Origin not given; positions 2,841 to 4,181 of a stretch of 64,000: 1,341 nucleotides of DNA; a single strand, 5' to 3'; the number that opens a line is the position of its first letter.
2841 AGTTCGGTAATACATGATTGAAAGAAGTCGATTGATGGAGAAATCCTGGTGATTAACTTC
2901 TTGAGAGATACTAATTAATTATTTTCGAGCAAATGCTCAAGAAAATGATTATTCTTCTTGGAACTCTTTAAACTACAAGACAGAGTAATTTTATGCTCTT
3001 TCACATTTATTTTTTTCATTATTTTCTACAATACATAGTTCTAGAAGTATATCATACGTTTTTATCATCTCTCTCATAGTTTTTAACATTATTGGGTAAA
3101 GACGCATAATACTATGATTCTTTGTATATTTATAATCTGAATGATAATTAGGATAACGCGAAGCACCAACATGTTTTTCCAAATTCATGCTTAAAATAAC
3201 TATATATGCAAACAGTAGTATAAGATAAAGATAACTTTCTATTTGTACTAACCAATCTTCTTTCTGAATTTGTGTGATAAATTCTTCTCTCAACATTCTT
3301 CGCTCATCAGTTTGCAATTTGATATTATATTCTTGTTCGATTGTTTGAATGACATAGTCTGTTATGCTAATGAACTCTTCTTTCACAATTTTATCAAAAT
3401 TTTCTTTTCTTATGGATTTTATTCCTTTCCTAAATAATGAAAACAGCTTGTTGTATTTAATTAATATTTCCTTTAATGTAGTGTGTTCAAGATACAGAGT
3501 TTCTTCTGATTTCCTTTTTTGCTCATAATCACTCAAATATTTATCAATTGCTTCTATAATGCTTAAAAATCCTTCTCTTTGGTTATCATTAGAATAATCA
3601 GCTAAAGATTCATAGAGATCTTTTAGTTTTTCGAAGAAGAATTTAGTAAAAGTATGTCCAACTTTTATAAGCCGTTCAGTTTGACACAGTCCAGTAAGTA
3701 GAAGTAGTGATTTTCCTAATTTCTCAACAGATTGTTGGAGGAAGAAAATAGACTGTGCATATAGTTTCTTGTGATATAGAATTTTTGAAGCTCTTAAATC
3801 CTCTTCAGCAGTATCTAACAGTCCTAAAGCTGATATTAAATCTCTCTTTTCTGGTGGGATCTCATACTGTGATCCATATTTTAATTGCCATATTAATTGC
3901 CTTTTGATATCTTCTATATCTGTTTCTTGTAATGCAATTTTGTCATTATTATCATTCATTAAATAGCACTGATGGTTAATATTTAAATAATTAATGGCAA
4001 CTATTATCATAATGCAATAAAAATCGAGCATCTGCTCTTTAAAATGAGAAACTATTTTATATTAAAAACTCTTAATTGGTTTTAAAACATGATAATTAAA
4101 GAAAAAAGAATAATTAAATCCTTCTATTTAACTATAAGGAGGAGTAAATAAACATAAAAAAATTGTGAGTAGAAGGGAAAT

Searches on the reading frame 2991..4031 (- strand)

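Call 10: search_protein_families(library=pfam, proteins=[window:2991-4031:-], max_evalue=0.001)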
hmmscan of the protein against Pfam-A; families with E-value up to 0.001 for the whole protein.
window:2991-4031:- (346 aa): 1 family
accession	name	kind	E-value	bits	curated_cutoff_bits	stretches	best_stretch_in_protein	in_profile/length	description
PF05168.19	HEPN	-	1.5e-07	32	22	1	71-115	4-48/117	HEPN domain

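Call 33: search_protein_families(library=padloc, proteins=[window:2991-4031:-], max_evalue=0.001)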
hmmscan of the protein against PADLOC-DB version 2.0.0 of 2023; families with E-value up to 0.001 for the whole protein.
window:2991-4031:- (346 aa): 0 families
